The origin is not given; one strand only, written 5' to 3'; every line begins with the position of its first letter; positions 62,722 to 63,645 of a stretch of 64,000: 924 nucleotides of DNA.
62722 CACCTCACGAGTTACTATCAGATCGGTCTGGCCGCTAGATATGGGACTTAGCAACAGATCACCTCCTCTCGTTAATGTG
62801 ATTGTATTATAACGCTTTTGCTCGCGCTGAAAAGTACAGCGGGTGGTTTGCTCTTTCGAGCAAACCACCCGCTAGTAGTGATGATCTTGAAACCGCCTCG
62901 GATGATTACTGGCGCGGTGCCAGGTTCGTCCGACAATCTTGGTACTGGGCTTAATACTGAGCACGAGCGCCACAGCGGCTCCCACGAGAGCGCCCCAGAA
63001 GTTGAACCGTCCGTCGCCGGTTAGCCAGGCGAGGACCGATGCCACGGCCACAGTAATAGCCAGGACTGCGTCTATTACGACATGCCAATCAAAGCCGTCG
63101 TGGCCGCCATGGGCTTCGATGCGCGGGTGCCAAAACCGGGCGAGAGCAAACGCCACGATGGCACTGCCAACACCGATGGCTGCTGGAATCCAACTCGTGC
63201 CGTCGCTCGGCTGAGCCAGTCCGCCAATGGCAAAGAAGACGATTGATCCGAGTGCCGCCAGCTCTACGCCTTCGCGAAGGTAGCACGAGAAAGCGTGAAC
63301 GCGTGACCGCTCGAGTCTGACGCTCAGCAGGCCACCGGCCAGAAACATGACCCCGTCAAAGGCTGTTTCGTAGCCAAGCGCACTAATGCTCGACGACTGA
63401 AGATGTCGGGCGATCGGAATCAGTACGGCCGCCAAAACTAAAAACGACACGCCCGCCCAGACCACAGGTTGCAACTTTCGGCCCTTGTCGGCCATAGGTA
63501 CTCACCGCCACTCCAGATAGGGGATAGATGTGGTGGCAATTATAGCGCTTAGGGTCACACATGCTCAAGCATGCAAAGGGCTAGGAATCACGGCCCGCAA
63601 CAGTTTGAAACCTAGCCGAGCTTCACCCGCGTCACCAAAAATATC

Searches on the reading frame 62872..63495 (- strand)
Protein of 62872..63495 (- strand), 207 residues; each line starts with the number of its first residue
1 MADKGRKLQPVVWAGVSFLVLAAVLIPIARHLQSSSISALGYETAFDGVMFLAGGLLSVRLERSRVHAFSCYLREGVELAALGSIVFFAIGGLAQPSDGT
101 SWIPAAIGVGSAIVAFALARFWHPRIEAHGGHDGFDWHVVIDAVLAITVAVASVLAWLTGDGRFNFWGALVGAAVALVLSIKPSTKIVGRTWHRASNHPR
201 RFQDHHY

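Call 47: find_encoding_contigs(protein=window:62872-63495:-, flank=10000, max_places=2)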
Protein window:62872-63495:- (207 aa): 3 contigs read that carry it; 1 place shown.
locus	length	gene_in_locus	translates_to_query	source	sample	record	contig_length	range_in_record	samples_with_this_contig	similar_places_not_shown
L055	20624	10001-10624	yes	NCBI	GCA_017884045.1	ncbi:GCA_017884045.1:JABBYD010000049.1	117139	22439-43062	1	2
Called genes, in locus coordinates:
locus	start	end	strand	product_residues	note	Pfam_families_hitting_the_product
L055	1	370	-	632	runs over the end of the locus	PF06480:FtsH_ext (weak), PF00004:AAA, PF07728:AAA_5 (faint), PF17862:AAA_lid_3, PF01434:Peptidase_M41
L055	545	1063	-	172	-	-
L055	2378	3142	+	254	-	PF00515:TPR_1 (faint), PF07719:TPR_2 (faint), PF13181:TPR_8 (faint), PF13424:TPR_12 (weak)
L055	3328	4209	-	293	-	PF04203:Sortase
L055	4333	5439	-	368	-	PF26549:Tricorn_N (weak)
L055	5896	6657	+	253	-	-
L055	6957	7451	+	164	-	-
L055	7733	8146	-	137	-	-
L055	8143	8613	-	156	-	-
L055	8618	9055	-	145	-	PF01475:FUR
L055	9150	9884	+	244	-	PF02535:Zip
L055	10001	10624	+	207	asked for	-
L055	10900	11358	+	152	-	PF01230:HIT (weak)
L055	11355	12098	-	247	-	-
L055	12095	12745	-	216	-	PF13462:Thioredoxin_4, PF01323:DSBA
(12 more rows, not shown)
